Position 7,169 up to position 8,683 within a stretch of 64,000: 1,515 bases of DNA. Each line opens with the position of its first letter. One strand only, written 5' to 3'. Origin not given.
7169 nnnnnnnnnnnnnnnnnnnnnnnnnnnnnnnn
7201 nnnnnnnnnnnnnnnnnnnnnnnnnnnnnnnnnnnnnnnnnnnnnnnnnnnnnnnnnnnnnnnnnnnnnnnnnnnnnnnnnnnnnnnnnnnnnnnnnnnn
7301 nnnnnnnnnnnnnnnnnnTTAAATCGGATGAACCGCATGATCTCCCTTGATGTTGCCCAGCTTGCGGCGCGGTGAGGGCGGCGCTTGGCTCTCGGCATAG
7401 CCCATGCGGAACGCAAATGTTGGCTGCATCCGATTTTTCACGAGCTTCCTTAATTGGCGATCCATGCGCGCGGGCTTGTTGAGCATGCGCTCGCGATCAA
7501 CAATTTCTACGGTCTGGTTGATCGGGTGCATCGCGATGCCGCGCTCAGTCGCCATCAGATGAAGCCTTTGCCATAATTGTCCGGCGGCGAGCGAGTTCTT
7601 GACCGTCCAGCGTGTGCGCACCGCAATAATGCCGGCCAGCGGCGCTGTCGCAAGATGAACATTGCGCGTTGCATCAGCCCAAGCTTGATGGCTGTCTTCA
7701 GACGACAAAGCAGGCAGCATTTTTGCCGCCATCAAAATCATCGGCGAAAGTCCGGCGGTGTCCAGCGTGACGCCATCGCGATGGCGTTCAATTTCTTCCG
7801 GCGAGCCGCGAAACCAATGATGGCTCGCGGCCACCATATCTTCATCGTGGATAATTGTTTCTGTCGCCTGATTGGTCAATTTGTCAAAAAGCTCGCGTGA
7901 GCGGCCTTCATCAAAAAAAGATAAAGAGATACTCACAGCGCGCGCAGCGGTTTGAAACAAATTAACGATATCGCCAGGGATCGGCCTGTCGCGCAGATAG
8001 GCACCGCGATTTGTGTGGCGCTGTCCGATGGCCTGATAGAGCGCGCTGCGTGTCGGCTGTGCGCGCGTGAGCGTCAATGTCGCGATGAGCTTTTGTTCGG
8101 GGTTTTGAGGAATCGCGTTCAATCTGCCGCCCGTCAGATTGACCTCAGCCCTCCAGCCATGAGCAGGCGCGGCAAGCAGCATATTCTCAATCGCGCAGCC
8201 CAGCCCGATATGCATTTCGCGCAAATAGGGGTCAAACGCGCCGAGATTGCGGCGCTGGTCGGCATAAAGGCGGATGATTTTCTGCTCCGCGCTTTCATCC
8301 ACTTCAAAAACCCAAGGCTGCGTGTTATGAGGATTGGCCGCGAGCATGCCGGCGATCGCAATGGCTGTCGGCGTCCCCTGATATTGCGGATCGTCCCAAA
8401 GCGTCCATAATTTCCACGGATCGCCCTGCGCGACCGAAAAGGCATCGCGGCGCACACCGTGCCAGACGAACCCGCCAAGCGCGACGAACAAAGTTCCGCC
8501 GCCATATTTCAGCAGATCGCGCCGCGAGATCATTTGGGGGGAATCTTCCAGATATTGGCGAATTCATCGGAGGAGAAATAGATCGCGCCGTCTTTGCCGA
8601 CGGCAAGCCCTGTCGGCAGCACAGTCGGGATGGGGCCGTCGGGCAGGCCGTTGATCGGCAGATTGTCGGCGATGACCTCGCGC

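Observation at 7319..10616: Translationally coupled three-gene operon: HIT hydrolase, beta-propeller lipoprotein and Tat-exported nitroreductase-like protein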

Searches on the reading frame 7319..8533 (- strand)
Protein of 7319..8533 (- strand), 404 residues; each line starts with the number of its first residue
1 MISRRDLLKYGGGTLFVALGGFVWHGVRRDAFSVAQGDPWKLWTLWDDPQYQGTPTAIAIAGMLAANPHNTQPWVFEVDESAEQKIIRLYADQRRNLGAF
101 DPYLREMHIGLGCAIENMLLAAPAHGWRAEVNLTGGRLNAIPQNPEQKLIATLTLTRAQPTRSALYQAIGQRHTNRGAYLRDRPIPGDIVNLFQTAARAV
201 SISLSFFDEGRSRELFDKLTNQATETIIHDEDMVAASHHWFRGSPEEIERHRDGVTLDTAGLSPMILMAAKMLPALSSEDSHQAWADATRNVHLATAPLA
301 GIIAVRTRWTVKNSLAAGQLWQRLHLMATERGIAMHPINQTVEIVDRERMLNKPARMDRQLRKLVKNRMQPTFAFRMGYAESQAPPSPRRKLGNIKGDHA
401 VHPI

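Call 3: search_protein_families(library=pfam, proteins=[window:7319-8533:-], max_evalue=0.01)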
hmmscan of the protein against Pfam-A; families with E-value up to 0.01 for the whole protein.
window:7319-8533:- (404 aa): 0 families

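Call 4: search_protein_families(library=ncbifam, proteins=[window:7319-8533:-], max_evalue=0.01)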
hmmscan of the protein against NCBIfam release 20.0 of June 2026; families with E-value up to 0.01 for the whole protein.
window:7319-8533:- (404 aa): 3 families
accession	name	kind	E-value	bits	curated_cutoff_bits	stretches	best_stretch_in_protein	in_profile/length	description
NF047509.1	Rv3131_FMN_oxido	subfamily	9.6e-61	206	199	1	61-393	5-316/319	Acg family FMN-binding oxidoreductase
NF005901.0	PRK07877.1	equivalog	6.3e-20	71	476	1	50-382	372-704/722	Rv1355c family protein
NF011424.0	PRK14851.1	subfamily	7.6e-17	60.5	1170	1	56-367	329-632/679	hypothetical protein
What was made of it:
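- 7319..8533 (-): Acg-family (FDO subgroup of the nitroreductase superfamily) putative FMN protein, 404 aa. NF047509 206 bits against cutoff 199 (call 4).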

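Call 6: find_encoding_contigs(protein=window:7319-8533:-, flank=10000, max_places=6)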
Protein window:7319-8533:- (404 aa): no gene with exactly this product is on record in the collection.
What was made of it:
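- Tried and rejected: It found no contig (call 6).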

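Call 7: find_homologous_proteins(query=window:7319-8533:-)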
Query window:7319-8533:- (404 aa): 1409 proteins with E <= 0.001 among 8000 candidates; the best 120 are listed.
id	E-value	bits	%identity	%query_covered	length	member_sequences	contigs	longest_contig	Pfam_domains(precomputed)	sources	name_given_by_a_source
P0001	8.8e-274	926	100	100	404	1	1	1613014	-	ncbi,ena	-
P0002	3.3e-212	723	76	100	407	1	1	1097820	-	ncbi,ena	-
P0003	4.0e-114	400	50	97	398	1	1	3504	-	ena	-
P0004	1.0e-113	399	50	98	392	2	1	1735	-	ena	-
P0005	1.2e-113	398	50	98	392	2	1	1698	-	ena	-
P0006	1.9e-113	398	49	98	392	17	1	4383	-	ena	-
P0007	2.0e-113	398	49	98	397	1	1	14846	-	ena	-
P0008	5.2e-113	396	50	94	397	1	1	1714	-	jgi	jgi:nitroreductase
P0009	1.1e-112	395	49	98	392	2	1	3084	-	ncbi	-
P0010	1.9e-112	394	50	97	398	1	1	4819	-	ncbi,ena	-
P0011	2.6e-112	394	48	97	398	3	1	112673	-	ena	-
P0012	5.3e-112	393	47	98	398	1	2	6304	-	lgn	-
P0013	5.4e-112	393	49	98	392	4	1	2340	-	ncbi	-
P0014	8.2e-112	392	49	98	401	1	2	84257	PF00881.30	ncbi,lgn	-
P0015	1.0e-111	392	49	97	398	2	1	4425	-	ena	-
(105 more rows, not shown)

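Call 9: find_encoding_contigs(protein=P0002, flank=10000, max_places=3)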
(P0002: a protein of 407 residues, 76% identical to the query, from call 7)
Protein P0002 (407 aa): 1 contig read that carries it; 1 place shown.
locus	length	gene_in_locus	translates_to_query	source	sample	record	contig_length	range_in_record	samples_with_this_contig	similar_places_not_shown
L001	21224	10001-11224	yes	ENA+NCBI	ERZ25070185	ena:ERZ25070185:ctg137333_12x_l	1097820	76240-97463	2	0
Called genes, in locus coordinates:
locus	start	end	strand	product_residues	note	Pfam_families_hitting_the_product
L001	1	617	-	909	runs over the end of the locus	PF00521:DNA_topoisoIV, PF03989:DNA_gyraseA_C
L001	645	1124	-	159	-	PF00436:SSB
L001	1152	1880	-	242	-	PF00005:ABC_tran, PF20703:nSTAND1 (faint), PF13304:AAA_21 (faint)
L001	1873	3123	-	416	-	PF12704:MacB_PCD, PF02687:FtsX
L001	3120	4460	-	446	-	PF00587:tRNA-synt_2b, PF03129:HGTP_anticodon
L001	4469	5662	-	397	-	PF00990:GGDEF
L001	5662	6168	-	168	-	-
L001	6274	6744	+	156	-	PF14588:YjgF_endoribonc, PF01042:Ribonuc_L-PSP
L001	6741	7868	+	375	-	PF04339:FemAB_like, PF13480:Acetyltransf_6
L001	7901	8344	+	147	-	PF11969:DcpS_C, PF01230:HIT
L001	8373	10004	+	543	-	PF21959:DUF6923 (faint), PF01436:NHL (faint), PF08450:SGL (faint), PF03088:Str_synth (weak)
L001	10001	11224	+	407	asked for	-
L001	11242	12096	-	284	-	-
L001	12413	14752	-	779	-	PF02861:Clp_N, PF13401:AAA_22 (faint), PF00004:AAA, PF17871:AAA_lid_9, PF00004:AAA, PF07724:AAA_2, PF07728:AAA_5, PF10431:ClpB_D2-small, +6 more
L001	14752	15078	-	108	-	PF02617:ClpS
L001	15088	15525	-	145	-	PF00226:DnaJ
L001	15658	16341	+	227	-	PF01726:LexA_DNA_bind, PF00717:Peptidase_S24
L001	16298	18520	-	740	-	-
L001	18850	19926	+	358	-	-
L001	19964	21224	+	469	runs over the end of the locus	PF00749:tRNA-synt_1c, PF19269:Anticodon_2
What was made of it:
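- Tried and rejected: The sister protein P0002 had to be used instead (call 9).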

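Call 10: find_related_loci(query=A1, collection=genome_contigs, flank=8000)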
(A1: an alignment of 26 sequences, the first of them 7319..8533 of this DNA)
Query A1 (404 aa) in genome_contigs; peptide patterns used: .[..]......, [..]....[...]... (x = any residue, [..] = any of these).
586 stretches matched a pattern; 561 encode a relative of the query (tblastn E <= 1e-3); the best 80 are kept; 80 distinct loci.
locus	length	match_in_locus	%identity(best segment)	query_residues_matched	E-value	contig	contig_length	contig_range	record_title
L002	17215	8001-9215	76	1-404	0e+0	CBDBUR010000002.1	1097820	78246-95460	MAG: Alphaproteobacteria bacterium isolate be7f0d22-ac6b-498f-ae15-bf69fb30ab6a genome assembly, contig: contig_2, whole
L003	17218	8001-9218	48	2-401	1e-116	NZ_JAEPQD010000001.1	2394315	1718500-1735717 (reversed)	MAG: Parvibaculum sp. isolate HXMU1428-15 NODE_1_length_2394315_cov_8.499357, whole genome shotgun sequence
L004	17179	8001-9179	47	3-398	5e-113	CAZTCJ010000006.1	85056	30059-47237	MAG TPA_asm: uncultured Alphaproteobacteria bacterium isolate SRP128890_co1_147 genome assembly, contig: NODE_440_length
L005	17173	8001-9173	48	1-395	4e-112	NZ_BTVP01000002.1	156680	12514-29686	MAG: Parvibaculum sp. isolate AMX-MBFR-74 sequence02, whole genome shotgun sequence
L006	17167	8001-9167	48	3-395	5e-112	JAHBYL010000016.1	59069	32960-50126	MAG: Parvibaculum sp. isolate ACE_PRO23 PRO23_16, whole genome shotgun sequence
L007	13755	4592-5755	49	7-395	1e-111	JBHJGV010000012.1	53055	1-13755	MAG: Alphaproteobacteria bacterium isolate sb_S10C1846 S10Ck141_511723, whole genome shotgun sequence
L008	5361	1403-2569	47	3-395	2e-111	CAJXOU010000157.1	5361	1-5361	MAG TPA_asm: uncultured Rhodobiaceae bacterium isolate ERR1855268_bin.6_MetaBAT_v2.12.1_MAG genome assembly, contig: NOD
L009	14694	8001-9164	46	2-395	4e-109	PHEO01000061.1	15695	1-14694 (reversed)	MAG: Alphaproteobacteria bacterium HGW-Alphaproteobacteria-11 bjp_ig2157_scaffold_745, whole genome shotgun sequence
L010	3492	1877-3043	47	3-395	3e-111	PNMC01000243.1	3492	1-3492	MAG: Parvibaculum sp. isolate DS1.004 DS1_1008396_3492, whole genome shotgun sequence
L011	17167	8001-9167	47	3-395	3e-108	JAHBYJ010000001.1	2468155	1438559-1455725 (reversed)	MAG: Parvibaculaceae bacterium isolate ACE_PRO21 PRO21_1, whole genome shotgun sequence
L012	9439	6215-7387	47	2-395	1e-108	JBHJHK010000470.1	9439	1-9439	MAG: Candidatus Competibacterales bacterium isolate sb_S10C892_1 S10Ck141_212677, whole genome shotgun sequence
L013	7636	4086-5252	46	3-395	1e-108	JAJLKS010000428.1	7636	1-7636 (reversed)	MAG: Alphaproteobacteria bacterium isolate PE-1-4 k141_689863, whole genome shotgun sequence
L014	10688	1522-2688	46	3-395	2e-108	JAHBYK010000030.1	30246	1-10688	MAG: Parvibaculum sp. isolate ACE_PRO22 PRO22_30, whole genome shotgun sequence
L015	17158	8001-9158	46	2-395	1e-107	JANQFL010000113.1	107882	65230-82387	MAG: Sneathiellales bacterium isolate PL23a_bin.86 k99_809591, whole genome shotgun sequence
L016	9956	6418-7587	48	1-395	1e-107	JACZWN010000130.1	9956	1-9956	MAG: Proteobacteria bacterium isolate B20T1B11 B20T1B11_NODE1241, whole genome shotgun sequence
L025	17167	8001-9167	45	3-395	4e-104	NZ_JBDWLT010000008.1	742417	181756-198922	MAG: Parvibaculum sp. isolate CI.26.M.D5_445_39 CI_26_M_D5_445_39_000000000008, whole genome shotgun sequence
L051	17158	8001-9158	45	2-390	3e-96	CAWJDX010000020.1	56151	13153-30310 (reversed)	MAG: uncultured Candidatus Rokubacteria bacterium isolate MFD06298.bin.2.137 genome assembly, contig: contig_51534, whol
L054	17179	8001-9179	43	2-395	7e-96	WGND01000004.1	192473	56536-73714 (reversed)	MAG: Hyphomicrobiales bacterium isolate RI_261 c_000000027255, whole genome shotgun sequence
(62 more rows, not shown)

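Call 22: search_solved_structures(query=A1, max_evalue=0.001, show_alignments=2)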
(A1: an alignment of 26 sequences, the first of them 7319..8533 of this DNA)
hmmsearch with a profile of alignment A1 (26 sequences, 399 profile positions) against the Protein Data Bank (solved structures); distinct sequences matched with E-value up to 0.001: 1.
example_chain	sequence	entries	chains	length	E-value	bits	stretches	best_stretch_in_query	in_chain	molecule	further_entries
2ymv_A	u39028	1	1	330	5.3e-12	48.6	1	61-179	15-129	ACG NITROREDUCTASE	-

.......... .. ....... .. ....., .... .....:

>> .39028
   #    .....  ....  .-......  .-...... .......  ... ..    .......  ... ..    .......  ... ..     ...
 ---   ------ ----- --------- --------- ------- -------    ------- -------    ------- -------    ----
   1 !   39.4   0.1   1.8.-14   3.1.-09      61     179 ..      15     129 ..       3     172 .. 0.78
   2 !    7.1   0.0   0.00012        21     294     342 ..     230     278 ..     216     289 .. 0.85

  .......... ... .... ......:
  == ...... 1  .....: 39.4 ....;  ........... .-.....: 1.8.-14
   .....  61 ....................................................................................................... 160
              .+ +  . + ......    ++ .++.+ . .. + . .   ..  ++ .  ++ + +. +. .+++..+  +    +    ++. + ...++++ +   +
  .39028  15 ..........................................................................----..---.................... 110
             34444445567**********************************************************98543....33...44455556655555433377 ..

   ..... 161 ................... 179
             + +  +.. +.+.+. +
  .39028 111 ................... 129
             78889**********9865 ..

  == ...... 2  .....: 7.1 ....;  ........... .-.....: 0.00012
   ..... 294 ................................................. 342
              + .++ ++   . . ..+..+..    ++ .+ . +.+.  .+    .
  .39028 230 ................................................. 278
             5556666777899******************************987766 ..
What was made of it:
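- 7319..8533 (-): The only PDB sequence hit is MsAcg 2ymv, 5e-12 (call 22).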

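Call 33: predict_structure(alignment_id=A1)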
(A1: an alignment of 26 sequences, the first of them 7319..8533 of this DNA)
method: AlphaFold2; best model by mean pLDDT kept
length: 404 residues; sequences in the alignment: 26
mean_pLDDT: 84.7   pTM: 0.85
mean pLDDT of the five models: 84.7, 82.6, 80.5, 80.3, 79.3
residues with pLDDT >= 90: 249; 70-90: 70; 50-70: 58; < 50: 27
segments of 3 or more residues with pLDDT < 50: 29-33, 254-263, 396-404
pLDDT, mean of each block of 10 residues (from residue 1): 59 66 55 64 86 92 86 88 88 91 96 98 97 95 94 96 95 90 97 97 97 98 96 83 59 47 52 65 85 95 97 97 98 96 97 97 93 97 82 50 28
secondary structure, 60 per line:
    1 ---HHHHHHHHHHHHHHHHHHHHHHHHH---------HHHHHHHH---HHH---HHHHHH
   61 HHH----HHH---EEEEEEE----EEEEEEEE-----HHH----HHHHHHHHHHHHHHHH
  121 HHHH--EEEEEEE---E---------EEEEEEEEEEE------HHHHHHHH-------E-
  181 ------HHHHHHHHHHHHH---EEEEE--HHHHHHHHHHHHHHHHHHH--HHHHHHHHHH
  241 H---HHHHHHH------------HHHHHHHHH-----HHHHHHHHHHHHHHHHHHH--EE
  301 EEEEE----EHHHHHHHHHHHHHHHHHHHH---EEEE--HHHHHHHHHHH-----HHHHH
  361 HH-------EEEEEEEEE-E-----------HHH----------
elements in order: H4-28 H38-45 H55-63 E74-80 E85-92 H105-124 E127-133 E147-157 H164-171 H187-199 E203-207 H210-228 H231-241 H245-251 H264-272 H278-296 E299-305 H311-330 E334-337 H340-350 H356-362 E370-378
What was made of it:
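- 7319..8533 (-): AF2 pLDDT 84.7 (call 33).
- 8426..8533 (-): Tat-like N-terminal signal or anchor (residues 1-36): SRRDLLK, a Gly/Ala-rich h-region, and a possible SVA/Q cleavage site. In the AF2 model this segment is a detached low-confidence helix (call 33).
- The segment is an extra roughly 45 residues relative to MsAcg and is detached from the fold in the model (calls 22, 33).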

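Call 38: fold_search(model_id=the predicted structure, library=pdb)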
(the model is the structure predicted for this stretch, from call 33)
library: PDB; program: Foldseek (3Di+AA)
matches with E <= 10: 227; with E <= 0.001: 24
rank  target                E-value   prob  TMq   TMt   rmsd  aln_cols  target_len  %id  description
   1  2ymv                  1.3e-12  1.00  0.63  0.77   5.4       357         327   18  Structure of Reduced M Smegmatis 5246, a homologue of M.Tuberculosis Acg (released 2012-11-21)
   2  2wzv_A                2.7e-05  1.00  0.36  0.61   6.6       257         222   15  Crystal structure of the FMN-dependent nitroreductase NfnB from Mycobacterium smegmatis (released 2010-07-14)
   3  4xom_B                2.8e-05  1.00  0.32  0.57   7.2       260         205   13  Coenzyme F420:L-glutamate ligase (FbiB) from Mycobacterium tuberculosis (C-terminal domain). (released 2016-02-17)
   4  4xoo_C                4.0e-05  1.00  0.30  0.57   8.0       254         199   16  FMN complex of coenzyme F420:L-glutamate ligase (FbiB) from Mycobacterium tuberculosis (C-terminal domain) (released 2016-02-17)
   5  2wzv_B                5.4e-05  1.00  0.38  0.64   5.9       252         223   15  Crystal structure of the FMN-dependent nitroreductase NfnB from Mycobacterium smegmatis (released 2010-07-14)
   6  4xoq_A                5.7e-05  1.00  0.30  0.54   7.3       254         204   15  F420 complex of coenzyme F420:L-glutamate ligase (FbiB) from Mycobacterium tuberculosis (C-terminal domain) (released 2016-02-17)
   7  4xoq_C                6.6e-05  1.00  0.29  0.54   7.4       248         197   13  F420 complex of coenzyme F420:L-glutamate ligase (FbiB) from Mycobacterium tuberculosis (C-terminal domain) (released 2016-02-17)
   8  4xom_A                8.0e-05  1.00  0.29  0.53   7.3       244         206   14  Coenzyme F420:L-glutamate ligase (FbiB) from Mycobacterium tuberculosis (C-terminal domain). (released 2016-02-17)
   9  4xoq_D                9.8e-05  1.00  0.29  0.54   7.4       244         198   14  F420 complex of coenzyme F420:L-glutamate ligase (FbiB) from Mycobacterium tuberculosis (C-terminal domain) (released 2016-02-17)
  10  4xoo_B                1.1e-04  1.00  0.28  0.52   8.2       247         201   14  FMN complex of coenzyme F420:L-glutamate ligase (FbiB) from Mycobacterium tuberculosis (C-terminal domain) (released 2016-02-17)
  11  4xoo_D                1.3e-04  1.00  0.29  0.57   7.4       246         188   15  FMN complex of coenzyme F420:L-glutamate ligase (FbiB) from Mycobacterium tuberculosis (C-terminal domain) (released 2016-02-17)
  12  4xoo_A                1.3e-04  1.00  0.29  0.55   8.1       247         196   15  FMN complex of coenzyme F420:L-glutamate ligase (FbiB) from Mycobacterium tuberculosis (C-terminal domain) (released 2016-02-17)
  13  3gfa_B                1.5e-04  1.00  0.30  0.58   8.5       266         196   12  Crystal structure of a putative nitroreductase in complex with fmn (cd3205) from clostridium difficile 630 at 1.35 A r (released 2009-03-17)
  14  3gfa_A                2.5e-04  1.00  0.31  0.59   8.4       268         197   12  Crystal structure of a putative nitroreductase in complex with fmn (cd3205) from clostridium difficile 630 at 1.35 A r (released 2009-03-17)
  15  4xom_C                3.1e-04  1.00  0.29  0.56   6.6       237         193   14  Coenzyme F420:L-glutamate ligase (FbiB) from Mycobacterium tuberculosis (C-terminal domain). (released 2016-02-17)
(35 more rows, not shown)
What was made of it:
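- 7319..8533 (-): Foldseek top hit is 2ymv, E 1.3e-12, TM 0.77 (call 38).
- On Acg family FMN-binding oxidoreductase (NF047509; FDO subgroup): Foldseek top hit 2ymv, E 1.3e-12, TM 0.77 on the target (calls 33, 38).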

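Call 54: search_protein_families(library=pfam, proteins=[L054:7251-7931:+, L025:9212-10363:-, L051:6625-7857:-], max_evalue=0.001)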
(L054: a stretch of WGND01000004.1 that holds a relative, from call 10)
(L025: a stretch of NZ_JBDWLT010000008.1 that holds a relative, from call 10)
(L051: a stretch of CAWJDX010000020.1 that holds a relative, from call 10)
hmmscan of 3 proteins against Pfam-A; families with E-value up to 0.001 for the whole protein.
L054:7251-7931:+ (226 aa): 1 family
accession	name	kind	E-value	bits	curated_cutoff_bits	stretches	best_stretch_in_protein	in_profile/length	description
PF00440.29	TetR_N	-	1.2e-08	35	24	1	36-81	1-46/47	Bacterial regulatory proteins, tetR family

L025:9212-10363:- (383 aa): 4 families
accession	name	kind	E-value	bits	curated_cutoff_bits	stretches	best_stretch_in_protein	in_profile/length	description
PF00924.24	MS_channel_2nd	-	3.8e-21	75.4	20.2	1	191-258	1-67/68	Mechanosensitive ion channel, beta-domain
PF21082.3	MS_channel_3rd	-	2.3e-13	50.8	21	1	265-352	1-85/88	Mechanosensitive ion channel MscS, C-terminal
PF21088.3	MS_channel_1st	-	1.3e-05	25.5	23.1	1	155-190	7-42/42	Mechanosensitive ion channel, transmembrane helices 2/3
PF24956.1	Msl2-3_C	-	4.7e-05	24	29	1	278-343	15-81/87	Mechanosensitive ion channel protein 2/3 C-terminal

L051:6625-7857:- (410 aa): 3 families
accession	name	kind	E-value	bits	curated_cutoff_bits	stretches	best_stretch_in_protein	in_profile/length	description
PF00441.29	Acyl-CoA_dh_1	-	3.1e-28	99.2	22.4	1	229-395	1-150/150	Acyl-CoA dehydrogenase, C-terminal domain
PF02771.21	Acyl-CoA_dh_N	-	5e-23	82.1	22.9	1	12-119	1-113/113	Acyl-CoA dehydrogenase, N-terminal domain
PF02770.24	Acyl-CoA_dh_M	-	1.1e-19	70.9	33.3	1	123-213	1-93/97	Acyl-CoA dehydrogenase, middle domain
